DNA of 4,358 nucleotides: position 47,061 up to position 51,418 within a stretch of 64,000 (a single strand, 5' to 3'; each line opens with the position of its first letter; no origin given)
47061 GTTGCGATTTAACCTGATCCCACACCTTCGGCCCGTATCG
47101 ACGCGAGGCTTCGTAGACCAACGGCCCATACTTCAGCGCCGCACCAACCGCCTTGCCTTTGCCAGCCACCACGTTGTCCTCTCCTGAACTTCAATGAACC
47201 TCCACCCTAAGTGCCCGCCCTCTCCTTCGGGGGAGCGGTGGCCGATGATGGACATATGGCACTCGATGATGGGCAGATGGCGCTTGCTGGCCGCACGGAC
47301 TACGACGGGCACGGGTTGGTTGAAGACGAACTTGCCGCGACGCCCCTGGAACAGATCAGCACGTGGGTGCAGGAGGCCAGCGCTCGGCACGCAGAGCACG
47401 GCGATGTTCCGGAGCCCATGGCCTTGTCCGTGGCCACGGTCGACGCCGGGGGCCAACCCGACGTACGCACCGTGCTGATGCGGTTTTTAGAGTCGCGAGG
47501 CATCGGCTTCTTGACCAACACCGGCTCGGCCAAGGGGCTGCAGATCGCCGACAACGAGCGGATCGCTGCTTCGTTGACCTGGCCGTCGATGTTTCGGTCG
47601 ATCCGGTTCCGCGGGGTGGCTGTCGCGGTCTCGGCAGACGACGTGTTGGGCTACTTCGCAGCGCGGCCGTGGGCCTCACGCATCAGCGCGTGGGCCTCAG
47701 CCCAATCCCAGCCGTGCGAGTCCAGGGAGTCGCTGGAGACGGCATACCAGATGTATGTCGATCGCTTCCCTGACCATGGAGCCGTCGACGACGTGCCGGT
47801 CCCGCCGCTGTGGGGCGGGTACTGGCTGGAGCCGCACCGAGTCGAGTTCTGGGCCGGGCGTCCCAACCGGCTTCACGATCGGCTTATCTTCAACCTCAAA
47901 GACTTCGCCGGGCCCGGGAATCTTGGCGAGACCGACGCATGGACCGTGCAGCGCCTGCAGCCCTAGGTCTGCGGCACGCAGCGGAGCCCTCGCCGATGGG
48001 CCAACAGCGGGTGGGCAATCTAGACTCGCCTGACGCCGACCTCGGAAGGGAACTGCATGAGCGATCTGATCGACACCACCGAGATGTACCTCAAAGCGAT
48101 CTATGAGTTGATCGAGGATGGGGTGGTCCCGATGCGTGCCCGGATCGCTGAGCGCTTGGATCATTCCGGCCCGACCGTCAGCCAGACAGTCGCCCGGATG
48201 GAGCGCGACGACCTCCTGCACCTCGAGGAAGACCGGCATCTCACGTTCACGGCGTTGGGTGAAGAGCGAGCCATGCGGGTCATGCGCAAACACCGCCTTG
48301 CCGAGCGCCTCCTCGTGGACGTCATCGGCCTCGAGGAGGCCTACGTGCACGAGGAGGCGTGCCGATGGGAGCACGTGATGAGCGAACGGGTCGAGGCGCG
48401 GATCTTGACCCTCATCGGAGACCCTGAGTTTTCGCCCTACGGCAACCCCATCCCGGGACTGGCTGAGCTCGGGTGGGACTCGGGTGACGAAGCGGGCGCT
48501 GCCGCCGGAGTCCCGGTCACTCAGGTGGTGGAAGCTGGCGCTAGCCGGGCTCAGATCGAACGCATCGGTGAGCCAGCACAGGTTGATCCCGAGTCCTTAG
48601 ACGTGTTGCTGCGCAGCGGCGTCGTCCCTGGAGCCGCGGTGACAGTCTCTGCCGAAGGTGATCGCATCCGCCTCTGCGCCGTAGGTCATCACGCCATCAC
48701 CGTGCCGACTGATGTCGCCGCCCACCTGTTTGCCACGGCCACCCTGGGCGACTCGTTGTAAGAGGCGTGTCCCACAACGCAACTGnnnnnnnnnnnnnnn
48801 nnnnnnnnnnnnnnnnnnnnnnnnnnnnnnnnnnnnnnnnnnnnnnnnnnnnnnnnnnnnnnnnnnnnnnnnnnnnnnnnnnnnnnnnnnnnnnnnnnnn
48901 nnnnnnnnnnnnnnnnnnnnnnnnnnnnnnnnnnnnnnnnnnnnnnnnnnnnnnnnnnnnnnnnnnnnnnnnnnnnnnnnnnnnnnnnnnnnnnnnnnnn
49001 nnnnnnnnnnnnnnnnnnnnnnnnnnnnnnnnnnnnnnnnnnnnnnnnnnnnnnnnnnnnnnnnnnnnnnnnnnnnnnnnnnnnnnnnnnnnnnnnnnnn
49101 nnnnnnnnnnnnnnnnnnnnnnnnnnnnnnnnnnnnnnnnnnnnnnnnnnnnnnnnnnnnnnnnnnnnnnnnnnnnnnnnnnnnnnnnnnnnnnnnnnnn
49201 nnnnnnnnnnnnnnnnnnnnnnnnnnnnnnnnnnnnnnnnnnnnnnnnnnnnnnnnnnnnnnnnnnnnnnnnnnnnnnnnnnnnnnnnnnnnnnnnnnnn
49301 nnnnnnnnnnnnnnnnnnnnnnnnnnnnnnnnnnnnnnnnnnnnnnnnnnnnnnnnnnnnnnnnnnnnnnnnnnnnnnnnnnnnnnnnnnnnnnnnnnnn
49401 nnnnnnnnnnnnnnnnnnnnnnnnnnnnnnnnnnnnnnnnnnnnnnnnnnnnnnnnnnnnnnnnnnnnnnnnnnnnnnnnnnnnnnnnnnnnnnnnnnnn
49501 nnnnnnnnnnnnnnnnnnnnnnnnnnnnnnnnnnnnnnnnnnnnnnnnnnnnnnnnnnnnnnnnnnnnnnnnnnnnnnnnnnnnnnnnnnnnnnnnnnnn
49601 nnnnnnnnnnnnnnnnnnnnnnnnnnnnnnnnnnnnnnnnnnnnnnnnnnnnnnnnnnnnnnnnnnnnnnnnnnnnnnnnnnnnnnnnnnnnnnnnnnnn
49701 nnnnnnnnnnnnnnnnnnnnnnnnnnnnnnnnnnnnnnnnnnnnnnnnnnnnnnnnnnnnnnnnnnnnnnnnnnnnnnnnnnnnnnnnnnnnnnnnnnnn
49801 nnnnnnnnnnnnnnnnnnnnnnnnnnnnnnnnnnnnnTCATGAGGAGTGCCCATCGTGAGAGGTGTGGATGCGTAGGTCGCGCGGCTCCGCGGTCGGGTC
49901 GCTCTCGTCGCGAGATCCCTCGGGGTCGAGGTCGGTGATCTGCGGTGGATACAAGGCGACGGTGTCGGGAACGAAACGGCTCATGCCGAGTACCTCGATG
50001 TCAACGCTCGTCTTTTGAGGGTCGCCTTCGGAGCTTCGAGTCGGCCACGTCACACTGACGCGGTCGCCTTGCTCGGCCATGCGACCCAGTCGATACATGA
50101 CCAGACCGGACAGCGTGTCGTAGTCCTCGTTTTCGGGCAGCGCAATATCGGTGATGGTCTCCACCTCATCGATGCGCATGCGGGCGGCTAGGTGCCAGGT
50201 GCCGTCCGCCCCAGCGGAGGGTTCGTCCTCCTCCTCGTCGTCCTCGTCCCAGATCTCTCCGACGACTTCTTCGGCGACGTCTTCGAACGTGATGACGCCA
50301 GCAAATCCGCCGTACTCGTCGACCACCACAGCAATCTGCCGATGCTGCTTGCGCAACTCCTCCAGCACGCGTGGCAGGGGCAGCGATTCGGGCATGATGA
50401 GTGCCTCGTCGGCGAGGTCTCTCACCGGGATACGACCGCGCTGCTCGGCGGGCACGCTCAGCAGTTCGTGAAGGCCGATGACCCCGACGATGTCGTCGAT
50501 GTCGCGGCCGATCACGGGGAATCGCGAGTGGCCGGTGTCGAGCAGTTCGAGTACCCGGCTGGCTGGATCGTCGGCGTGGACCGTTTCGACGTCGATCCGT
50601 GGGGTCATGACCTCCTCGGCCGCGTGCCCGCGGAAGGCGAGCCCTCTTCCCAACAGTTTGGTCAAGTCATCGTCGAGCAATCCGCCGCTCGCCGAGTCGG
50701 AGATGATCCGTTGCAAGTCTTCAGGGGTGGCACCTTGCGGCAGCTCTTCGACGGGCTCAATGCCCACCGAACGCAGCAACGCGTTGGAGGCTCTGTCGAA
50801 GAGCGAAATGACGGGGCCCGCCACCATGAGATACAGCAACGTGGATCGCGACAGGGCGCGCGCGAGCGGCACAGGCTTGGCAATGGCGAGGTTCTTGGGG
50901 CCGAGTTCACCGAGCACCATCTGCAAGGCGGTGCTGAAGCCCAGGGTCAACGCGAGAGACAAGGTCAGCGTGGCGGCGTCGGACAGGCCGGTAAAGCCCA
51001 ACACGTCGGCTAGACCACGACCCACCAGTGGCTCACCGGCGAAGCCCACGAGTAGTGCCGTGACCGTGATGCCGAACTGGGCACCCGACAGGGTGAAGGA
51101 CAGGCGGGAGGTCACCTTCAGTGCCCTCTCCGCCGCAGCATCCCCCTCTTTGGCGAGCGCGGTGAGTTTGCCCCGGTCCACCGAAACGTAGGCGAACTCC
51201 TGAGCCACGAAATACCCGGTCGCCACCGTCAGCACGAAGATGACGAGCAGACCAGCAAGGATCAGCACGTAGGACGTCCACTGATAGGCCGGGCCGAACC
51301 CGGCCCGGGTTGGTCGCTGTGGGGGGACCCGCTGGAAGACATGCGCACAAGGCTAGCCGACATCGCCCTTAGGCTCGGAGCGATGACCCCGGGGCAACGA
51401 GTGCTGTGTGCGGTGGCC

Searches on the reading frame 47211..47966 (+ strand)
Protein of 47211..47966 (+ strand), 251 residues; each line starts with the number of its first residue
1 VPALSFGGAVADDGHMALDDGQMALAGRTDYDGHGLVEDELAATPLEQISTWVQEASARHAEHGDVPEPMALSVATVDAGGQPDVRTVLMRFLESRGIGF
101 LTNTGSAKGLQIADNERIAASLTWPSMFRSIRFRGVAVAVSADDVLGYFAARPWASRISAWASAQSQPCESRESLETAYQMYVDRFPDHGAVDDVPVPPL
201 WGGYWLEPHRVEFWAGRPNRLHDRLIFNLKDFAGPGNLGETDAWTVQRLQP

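Call 27: search_protein_families(library=pfam, proteins=[window:47211-47966:+], max_evalue=0.00001)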
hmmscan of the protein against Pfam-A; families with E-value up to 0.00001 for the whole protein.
window:47211-47966:+ (251 aa): 2 families
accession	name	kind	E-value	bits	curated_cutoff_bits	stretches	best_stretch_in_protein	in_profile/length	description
PF10590.14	PNP_phzG_C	-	6.8e-17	61.5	27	1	201-251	1-42/42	Pyridoxine 5'-phosphate oxidase C-terminal dimerisation region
PF01243.27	PNPOx_N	-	1.6e-15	57.9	28.1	1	67-176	10-110/120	Pyridoxamine 5'-phosphate oxidase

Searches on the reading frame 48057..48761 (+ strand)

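Call 27: search_protein_families(library=pfam, proteins=[window:48057-48761:+], max_evalue=0.00001)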
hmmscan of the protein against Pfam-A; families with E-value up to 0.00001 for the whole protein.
window:48057-48761:+ (234 aa): 3 families
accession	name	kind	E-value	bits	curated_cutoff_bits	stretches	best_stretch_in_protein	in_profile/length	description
PF02742.21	Fe_dep_repr_C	-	6.4e-27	93.8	27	1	65-133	1-69/70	Iron dependent repressor, metal binding and dimerisation domain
PF01325.25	Fe_dep_repress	-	2.4e-18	66.5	26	1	3-62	1-60/60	Iron dependent repressor, N-terminal DNA binding domain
PF18357.7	DtxR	-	6.3e-07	30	25.9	1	150-221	2-72/79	Diphteria toxin repressor SH3 domain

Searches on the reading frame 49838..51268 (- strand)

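Call 27: search_protein_families(library=pfam, proteins=[window:49838-51268:-], max_evalue=0.00001)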
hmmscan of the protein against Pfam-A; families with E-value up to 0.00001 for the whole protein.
window:49838-51268:- (476 aa): 3 families
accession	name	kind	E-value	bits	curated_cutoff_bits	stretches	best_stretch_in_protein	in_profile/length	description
PF01595.25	CNNM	-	1.7e-32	113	28.4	1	8-200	1-179/181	Cyclin M transmembrane N-terminal domain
PF00571.33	CBS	-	1.5e-16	60.8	24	2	218-272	2-54/57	CBS domain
PF03471.22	CorC_HlyC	-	9.6e-16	58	27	1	354-440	4-78/81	Transporter associated domain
